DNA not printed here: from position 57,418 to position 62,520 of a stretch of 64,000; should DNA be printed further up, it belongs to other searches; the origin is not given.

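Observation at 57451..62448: AT-rich single-gene island at tRNA-Thr encodes a 1,600-aa GHKL ATPase fused to an SF1B helicase, a candidate uncharacterised defence or conflict protein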

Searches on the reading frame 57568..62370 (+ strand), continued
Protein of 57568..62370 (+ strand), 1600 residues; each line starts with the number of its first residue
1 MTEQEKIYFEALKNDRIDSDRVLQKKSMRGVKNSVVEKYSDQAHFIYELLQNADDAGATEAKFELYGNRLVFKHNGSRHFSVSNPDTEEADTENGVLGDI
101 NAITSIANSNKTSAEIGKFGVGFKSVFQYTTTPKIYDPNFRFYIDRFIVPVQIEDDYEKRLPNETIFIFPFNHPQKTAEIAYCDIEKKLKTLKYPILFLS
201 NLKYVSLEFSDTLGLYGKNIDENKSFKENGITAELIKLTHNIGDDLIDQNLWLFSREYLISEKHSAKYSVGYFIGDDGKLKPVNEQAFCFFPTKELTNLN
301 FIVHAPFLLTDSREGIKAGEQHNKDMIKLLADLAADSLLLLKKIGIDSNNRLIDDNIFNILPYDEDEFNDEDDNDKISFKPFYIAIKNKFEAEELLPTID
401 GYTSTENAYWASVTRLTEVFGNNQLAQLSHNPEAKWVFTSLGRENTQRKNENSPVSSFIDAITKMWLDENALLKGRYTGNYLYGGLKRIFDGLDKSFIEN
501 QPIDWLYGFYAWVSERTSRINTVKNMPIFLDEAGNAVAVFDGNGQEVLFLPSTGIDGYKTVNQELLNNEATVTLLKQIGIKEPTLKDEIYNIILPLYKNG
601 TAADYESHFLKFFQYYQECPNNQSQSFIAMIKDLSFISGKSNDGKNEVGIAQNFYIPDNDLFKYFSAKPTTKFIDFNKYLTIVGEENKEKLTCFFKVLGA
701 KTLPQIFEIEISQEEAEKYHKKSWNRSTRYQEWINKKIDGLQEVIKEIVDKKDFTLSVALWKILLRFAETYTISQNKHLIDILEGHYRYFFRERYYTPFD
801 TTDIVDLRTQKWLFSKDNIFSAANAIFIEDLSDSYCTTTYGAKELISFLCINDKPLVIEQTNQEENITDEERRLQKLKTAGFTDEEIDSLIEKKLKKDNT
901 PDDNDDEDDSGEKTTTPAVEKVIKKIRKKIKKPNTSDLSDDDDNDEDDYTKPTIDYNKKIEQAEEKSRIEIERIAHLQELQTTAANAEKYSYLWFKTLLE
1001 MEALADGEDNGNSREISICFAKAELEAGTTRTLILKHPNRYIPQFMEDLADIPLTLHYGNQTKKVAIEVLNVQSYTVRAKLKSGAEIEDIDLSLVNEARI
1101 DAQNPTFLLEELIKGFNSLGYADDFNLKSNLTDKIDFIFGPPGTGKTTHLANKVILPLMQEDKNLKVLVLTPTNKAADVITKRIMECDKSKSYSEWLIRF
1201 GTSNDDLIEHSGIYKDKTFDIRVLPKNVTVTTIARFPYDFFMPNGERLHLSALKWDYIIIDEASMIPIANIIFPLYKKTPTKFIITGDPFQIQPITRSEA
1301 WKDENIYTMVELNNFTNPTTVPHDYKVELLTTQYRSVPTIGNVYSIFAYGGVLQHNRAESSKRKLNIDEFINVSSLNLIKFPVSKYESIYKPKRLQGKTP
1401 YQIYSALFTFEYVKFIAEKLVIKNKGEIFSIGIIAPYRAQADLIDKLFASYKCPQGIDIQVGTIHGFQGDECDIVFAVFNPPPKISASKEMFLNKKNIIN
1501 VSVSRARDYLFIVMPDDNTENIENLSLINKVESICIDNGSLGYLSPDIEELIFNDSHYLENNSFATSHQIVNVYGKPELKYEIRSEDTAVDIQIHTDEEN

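Call 24: find_encoding_contigs(protein=P0001, flank=10000, max_places=6)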
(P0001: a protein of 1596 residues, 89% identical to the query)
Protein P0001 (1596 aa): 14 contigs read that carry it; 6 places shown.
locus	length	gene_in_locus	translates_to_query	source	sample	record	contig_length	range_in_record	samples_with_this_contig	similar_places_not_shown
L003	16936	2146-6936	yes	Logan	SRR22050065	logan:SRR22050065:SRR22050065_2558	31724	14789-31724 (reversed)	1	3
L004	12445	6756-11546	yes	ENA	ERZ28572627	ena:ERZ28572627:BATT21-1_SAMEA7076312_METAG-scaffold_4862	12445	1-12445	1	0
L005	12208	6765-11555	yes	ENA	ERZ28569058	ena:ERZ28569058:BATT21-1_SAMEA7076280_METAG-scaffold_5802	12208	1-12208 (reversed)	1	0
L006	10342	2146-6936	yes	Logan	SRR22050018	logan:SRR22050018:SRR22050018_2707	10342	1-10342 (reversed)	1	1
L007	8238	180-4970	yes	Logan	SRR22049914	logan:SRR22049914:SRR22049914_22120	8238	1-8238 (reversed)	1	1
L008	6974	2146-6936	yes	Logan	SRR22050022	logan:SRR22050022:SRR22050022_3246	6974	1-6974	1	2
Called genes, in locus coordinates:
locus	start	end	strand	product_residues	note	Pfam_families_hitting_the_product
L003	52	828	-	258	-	PF02517:Rce1-like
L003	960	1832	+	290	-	PF01790:LGT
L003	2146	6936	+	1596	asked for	PF25794:SACS, PF04851:ResIII (faint), PF00580:UvrD-helicase (weak), PF13086:AAA_11, PF13245:AAA_19, PF13604:AAA_30, PF13087:AAA_12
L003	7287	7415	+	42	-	-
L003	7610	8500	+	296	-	PF23343:REP_ORF2-G2P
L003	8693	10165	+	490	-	PF00239:Resolvase, PF07508:Recombinase, PF13408:Zn_ribbon_recom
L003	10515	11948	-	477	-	PF00370:FGGY_N, PF02782:FGGY_C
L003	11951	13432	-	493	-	PF02952:Fucose_iso_C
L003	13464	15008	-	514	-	PF01547:SBP_bac_1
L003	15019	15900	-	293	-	PF00528:BPD_transp_1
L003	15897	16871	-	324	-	PF00528:BPD_transp_1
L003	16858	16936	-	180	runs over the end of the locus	PF02369:Big_1 (faint)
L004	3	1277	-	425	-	?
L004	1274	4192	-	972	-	PF01869:BcrAD_BadFG, PF09989:DUF2229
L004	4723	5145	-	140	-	-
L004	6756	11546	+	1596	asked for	PF25794:SACS, PF04851:ResIII (faint), PF00580:UvrD-helicase (weak), PF13086:AAA_11, PF13245:AAA_19, PF13604:AAA_30, PF13087:AAA_12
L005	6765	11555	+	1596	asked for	PF25794:SACS, PF04851:ResIII (faint), PF00580:UvrD-helicase (weak), PF13086:AAA_11, PF13245:AAA_19, PF13604:AAA_30, PF13087:AAA_12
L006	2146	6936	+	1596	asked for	PF25794:SACS, PF04851:ResIII (faint), PF00580:UvrD-helicase (weak), PF13086:AAA_11, PF13245:AAA_19, PF13604:AAA_30, PF13087:AAA_12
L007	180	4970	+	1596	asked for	PF25794:SACS, PF04851:ResIII (faint), PF00580:UvrD-helicase (weak), PF13086:AAA_11, PF13245:AAA_19, PF13604:AAA_30, PF13087:AAA_12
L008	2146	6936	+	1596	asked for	PF25794:SACS, PF04851:ResIII (faint), PF00580:UvrD-helicase (weak), PF13086:AAA_11, PF13245:AAA_19, PF13604:AAA_30, PF13087:AAA_12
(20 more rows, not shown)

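Call 34: find_encoding_contigs(protein=P0012, flank=10000, max_places=2)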
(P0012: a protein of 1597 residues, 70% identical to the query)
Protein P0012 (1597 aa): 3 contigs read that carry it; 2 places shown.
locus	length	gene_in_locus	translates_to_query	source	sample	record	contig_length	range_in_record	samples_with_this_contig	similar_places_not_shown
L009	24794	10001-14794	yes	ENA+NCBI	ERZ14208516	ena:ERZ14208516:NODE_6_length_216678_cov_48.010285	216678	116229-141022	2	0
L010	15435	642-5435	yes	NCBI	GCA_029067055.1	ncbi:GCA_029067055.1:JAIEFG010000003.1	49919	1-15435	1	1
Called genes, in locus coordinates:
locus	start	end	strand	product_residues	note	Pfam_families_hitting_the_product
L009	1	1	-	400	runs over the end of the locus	PF00155:Aminotran_1_2, PF01053:Cys_Met_Meta_PP (weak), PF01041:DegT_DnrJ_EryC1 (faint)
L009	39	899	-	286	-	-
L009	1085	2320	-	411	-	-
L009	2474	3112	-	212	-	PF14681:UPRTase, PF00156:Pribosyltran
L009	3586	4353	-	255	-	PF01261:AP_endonuc_2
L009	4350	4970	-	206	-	PF03848:TehB, PF13489:Methyltransf_23, PF13847:Methyltransf_31 (weak), PF08241:Methyltransf_11, PF13649:Methyltransf_25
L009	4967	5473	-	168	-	PF00383:dCMP_cyt_deam_1, PF14437:MafB19-deam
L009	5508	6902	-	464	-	-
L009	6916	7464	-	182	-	PF01227:GTP_cyclohydroI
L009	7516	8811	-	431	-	-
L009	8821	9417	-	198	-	PF01712:dNK (weak), PF02223:Thymidylate_kin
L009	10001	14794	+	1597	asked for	PF25794:SACS, PF00580:UvrD-helicase (weak), PF04851:ResIII (faint), PF13086:AAA_11, PF13245:AAA_19, PF13604:AAA_30, PF13087:AAA_12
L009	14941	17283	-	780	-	PF02687:FtsX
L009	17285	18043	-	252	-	PF00005:ABC_tran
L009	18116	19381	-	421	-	PF00512:HisKA (weak), PF02518:HATPase_c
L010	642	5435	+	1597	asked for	PF25794:SACS, PF00580:UvrD-helicase (weak), PF04851:ResIII (faint), PF13086:AAA_11, PF13245:AAA_19, PF13604:AAA_30, PF13087:AAA_12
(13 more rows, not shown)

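Call 35: find_encoding_contigs(protein=P0018, flank=10000, max_places=2)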
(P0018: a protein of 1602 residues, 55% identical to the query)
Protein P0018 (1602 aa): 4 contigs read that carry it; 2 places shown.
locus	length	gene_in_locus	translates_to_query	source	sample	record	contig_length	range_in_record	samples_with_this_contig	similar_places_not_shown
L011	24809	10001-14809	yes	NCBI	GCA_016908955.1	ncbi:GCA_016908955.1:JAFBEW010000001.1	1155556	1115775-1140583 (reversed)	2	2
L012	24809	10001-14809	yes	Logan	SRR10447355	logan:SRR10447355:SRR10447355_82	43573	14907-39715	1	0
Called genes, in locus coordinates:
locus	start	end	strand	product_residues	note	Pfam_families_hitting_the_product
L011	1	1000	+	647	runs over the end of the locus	-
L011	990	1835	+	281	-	-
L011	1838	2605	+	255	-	PF19866:DUF6339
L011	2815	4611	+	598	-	PF03235:GmrSD_N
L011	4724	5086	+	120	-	PF11969:DcpS_C, PF01230:HIT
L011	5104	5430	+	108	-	PF01503:PRA-PH (weak)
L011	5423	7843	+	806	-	PF13091:PLDc_2, PF00270:DEAD (faint), PF04851:ResIII, PF00271:Helicase_C, PF18780:HNH_repeat (weak)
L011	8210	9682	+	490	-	PF02976:MutH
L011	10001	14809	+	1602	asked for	PF25794:SACS, PF00580:UvrD-helicase (faint), PF13086:AAA_11, PF13245:AAA_19, PF13604:AAA_30, PF13087:AAA_12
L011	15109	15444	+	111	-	-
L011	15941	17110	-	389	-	PF13391:HNH_2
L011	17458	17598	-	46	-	-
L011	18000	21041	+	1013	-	PF00580:UvrD-helicase, PF13245:AAA_19, PF13604:AAA_30 (faint), PF13361:UvrD_C, PF13538:UvrD_C_2 (faint)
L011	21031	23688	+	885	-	-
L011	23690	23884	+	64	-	-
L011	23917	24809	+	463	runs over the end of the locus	PF00580:UvrD-helicase, PF13245:AAA_19, PF01443:Viral_helicase1 (faint), PF13361:UvrD_C, PF13538:UvrD_C_2 (weak)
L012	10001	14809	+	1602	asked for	PF25794:SACS, PF00580:UvrD-helicase (faint), PF13086:AAA_11, PF13245:AAA_19, PF13604:AAA_30, PF13087:AAA_12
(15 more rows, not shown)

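Call 37: find_encoding_contigs(protein=P0042, flank=10000, max_places=2)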
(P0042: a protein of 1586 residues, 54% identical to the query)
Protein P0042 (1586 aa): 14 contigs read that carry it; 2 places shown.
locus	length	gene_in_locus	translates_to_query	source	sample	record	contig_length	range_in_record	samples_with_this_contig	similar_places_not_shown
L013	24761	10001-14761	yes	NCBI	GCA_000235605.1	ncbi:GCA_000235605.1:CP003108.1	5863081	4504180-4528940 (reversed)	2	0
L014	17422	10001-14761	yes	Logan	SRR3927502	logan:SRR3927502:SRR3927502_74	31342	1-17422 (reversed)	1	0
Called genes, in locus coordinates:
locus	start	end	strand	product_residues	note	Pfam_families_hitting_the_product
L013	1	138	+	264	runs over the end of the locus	-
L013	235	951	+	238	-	PF03372:Exo_endo_phos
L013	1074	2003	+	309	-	-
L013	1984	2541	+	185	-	PF00929:RNase_T, PF16473:Rv2179c-like (faint)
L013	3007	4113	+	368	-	PF13091:PLDc_2 (weak)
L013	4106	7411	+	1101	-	-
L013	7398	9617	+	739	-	PF00580:UvrD-helicase, PF13245:AAA_19, PF13604:AAA_30 (faint), PF13538:UvrD_C_2 (faint), PF13361:UvrD_C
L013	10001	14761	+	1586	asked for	PF25794:SACS, PF00580:UvrD-helicase (faint), PF13086:AAA_11 (weak), PF13245:AAA_19, PF13604:AAA_30 (weak), PF13087:AAA_12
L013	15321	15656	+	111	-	-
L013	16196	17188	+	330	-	PF13274:SocA_Panacea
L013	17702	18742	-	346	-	PF04015:DUF362, PF13237:Fer4_10 (weak), PF00037:Fer4 (weak), PF12838:Fer4_7 (weak)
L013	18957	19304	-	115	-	-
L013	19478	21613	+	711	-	PF02629:CoA_binding, PF13380:CoA_binding_2, PF13607:Succ_CoA_lig, PF19045:Ligase_CoA_2 (faint), PF13549:ATP-grasp_5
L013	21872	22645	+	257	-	PF01869:BcrAD_BadFG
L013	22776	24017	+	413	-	PF06050:HGD-D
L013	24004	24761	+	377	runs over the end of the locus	PF06050:HGD-D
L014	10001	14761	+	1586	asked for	PF25794:SACS, PF00580:UvrD-helicase (faint), PF13086:AAA_11 (weak), PF13245:AAA_19, PF13604:AAA_30 (weak), PF13087:AAA_12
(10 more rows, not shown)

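Call 38: find_encoding_contigs(protein=P0086, flank=10000, max_places=1)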
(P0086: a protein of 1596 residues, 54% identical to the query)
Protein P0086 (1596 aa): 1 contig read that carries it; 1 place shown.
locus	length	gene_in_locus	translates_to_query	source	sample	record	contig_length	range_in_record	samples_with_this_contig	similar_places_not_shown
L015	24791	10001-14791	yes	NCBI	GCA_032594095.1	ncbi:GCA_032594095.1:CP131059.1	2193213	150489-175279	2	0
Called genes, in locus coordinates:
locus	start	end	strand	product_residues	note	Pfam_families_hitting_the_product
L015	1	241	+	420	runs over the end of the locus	PF03599:CdhD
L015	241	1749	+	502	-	PF03599:CdhD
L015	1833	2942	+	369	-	PF04981:NMD3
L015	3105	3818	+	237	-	PF02002:TFIIE_alpha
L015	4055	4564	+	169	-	PF01966:HD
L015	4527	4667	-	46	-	-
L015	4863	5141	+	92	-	-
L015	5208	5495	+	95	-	-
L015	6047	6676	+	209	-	PF00227:Proteasome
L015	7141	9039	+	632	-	PF07650:KH_2 (faint), PF17214:KH_TffA, PF00753:Lactamase_B, PF16661:Lactamase_B_6, PF23023:Anti-Pycsar_Apyc1 (weak), PF12706:Lactamase_B_2, PF10996:Beta-Casp, PF07521:RMMBL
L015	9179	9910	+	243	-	PF22507:DUF6994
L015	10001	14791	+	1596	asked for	PF25794:SACS, PF00580:UvrD-helicase (weak), PF13086:AAA_11, PF13245:AAA_19, PF13604:AAA_30 (weak), PF13087:AAA_12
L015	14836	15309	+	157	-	PF13353:Fer4_12 (weak), PF04055:Radical_SAM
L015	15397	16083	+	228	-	PF26257:DUF8061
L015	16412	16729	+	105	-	PF10826:DUF2551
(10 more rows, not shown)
